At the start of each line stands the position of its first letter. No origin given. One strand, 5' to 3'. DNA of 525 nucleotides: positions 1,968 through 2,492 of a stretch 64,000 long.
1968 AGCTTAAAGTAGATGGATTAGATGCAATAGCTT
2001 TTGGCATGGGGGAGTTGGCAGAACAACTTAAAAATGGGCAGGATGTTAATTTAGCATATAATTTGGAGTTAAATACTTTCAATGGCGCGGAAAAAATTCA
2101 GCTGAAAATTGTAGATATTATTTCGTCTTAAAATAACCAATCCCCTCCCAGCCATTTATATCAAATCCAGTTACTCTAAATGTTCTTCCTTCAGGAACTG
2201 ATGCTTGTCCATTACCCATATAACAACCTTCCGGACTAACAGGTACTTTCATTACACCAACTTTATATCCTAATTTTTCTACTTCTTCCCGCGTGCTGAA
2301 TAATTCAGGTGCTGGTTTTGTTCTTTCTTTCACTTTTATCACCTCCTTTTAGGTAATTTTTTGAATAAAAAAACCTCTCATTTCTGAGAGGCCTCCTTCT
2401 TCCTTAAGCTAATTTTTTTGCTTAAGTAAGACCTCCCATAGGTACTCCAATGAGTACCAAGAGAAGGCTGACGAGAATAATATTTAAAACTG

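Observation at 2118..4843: Paralogous nucleotidyltransferase pair flanking a HIT hydrolase, with an attenuator-like leader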

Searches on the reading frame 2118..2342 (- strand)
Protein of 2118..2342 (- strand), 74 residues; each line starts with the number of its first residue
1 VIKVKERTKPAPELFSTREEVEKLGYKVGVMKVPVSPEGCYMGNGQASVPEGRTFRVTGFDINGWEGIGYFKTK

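Call 5: search_protein_families(library=pfam, proteins=[window:2118-2342:-], max_evalue=1)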
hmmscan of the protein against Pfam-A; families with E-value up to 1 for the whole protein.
window:2118-2342:- (74 aa): 0 families

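Call 49: search_protein_families(library=padloc, proteins=[window:2118-2342:-], max_evalue=1)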
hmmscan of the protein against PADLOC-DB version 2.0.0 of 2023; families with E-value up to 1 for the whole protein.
window:2118-2342:- (74 aa): 0 families

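Call 50: search_protein_families(library=ncbifam, proteins=[window:2118-2342:-], max_evalue=1)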
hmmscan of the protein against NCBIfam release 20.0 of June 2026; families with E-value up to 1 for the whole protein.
window:2118-2342:- (74 aa): 0 families

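Call 64: find_homologous_proteins(query=window:2118-2342:-)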
Query window:2118-2342:- (74 aa): 3 proteins with E <= 0.001 among 3 candidates.
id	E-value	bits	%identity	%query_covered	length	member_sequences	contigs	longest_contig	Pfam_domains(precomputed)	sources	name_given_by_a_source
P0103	2.5e-41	157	100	96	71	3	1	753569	-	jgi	-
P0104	1.3e-28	116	80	93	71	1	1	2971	-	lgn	-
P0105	2.2e-6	46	47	91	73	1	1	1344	-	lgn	-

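Call 65: find_encoding_contigs(protein=P0104, flank=3000, max_places=2)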
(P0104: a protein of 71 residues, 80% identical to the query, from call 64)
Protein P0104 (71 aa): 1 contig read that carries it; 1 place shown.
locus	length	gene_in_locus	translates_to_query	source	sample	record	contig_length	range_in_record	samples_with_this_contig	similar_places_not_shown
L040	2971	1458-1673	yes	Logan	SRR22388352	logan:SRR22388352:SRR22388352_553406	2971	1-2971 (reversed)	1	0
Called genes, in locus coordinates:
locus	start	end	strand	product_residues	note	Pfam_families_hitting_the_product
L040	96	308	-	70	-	-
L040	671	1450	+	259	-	PF08241:Methyltransf_11, PF13649:Methyltransf_25 (faint)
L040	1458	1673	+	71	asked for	-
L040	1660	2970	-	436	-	?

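Call 66: find_encoding_contigs(protein=P0105, flank=3000, max_places=2)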
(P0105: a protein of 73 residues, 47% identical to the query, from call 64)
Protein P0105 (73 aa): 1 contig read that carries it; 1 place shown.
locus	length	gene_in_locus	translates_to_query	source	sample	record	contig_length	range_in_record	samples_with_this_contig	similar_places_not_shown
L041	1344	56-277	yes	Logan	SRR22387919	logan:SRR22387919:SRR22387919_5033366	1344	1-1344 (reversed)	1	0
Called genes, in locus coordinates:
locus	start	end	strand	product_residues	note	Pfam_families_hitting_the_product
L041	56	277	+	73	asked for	-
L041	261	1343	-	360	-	?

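Call 78: search_protein_families(library=pfam, proteins=[L040:671-1450:+], max_evalue=0.01)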
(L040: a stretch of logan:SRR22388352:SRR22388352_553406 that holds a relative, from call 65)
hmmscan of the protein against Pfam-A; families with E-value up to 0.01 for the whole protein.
L040:671-1450:+ (259 aa): 3 families
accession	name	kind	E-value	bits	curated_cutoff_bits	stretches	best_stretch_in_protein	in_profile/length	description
PF08241.18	Methyltransf_11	-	2.8e-08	34.7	21.2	1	105-162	36-95/95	Methyltransferase domain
PF13649.12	Methyltransf_25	-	4.1e-06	27.8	27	1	64-158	1-97/97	Methyltransferase domain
PF05148.21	Methyltransf_8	-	0.0011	19.3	27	1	23-159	39-153/219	Hypothetical methyltransferase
